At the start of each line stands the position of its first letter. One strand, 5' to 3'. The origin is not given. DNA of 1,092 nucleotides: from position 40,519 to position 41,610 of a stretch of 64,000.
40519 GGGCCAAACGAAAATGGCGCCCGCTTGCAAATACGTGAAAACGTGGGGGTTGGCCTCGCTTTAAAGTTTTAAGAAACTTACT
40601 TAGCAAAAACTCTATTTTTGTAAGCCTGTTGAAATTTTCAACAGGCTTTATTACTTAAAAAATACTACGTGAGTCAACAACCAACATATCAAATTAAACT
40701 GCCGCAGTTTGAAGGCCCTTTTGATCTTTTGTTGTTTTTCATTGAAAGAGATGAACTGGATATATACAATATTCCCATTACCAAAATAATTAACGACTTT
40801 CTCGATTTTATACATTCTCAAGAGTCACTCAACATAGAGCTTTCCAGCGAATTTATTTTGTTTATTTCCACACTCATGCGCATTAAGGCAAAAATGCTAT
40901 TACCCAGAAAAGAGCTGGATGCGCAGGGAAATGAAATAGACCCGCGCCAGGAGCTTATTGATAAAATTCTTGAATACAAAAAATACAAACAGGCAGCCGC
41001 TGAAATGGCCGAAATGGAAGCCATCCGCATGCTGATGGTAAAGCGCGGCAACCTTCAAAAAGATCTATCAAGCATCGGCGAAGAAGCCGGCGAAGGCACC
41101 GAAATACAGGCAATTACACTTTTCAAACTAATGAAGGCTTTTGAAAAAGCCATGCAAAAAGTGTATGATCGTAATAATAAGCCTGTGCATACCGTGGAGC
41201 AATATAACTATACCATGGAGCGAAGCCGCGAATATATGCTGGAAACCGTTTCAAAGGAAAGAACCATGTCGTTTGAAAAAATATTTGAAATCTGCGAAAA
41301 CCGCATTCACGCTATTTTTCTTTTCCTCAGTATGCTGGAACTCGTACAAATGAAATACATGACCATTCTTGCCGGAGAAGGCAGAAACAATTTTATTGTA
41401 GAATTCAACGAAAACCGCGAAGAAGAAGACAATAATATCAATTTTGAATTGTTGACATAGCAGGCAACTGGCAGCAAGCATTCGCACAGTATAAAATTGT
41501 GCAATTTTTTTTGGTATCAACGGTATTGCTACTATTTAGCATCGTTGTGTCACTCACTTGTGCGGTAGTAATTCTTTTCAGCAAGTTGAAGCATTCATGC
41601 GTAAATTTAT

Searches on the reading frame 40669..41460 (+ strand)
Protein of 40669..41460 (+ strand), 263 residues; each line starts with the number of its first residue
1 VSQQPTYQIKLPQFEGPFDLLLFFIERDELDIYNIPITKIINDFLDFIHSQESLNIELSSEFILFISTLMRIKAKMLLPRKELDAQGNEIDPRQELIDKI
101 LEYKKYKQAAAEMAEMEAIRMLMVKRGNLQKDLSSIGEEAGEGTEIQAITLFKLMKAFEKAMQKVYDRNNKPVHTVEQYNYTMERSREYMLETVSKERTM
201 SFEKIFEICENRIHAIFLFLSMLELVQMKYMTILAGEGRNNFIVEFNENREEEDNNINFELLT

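Call 12: find_encoding_contigs(protein=window:40669-41460:+, flank=3000, max_places=6)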
Protein window:40669-41460:+ (263 aa): 1 contig read that carries it; 1 place shown.
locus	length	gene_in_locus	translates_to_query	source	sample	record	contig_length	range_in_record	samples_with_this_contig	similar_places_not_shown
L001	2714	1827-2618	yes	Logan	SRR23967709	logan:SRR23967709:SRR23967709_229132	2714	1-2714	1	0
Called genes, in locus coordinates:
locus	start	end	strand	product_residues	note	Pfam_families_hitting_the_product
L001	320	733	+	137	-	PF01741:MscL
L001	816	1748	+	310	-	PF11276:DUF3078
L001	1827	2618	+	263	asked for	PF02616:SMC_ScpA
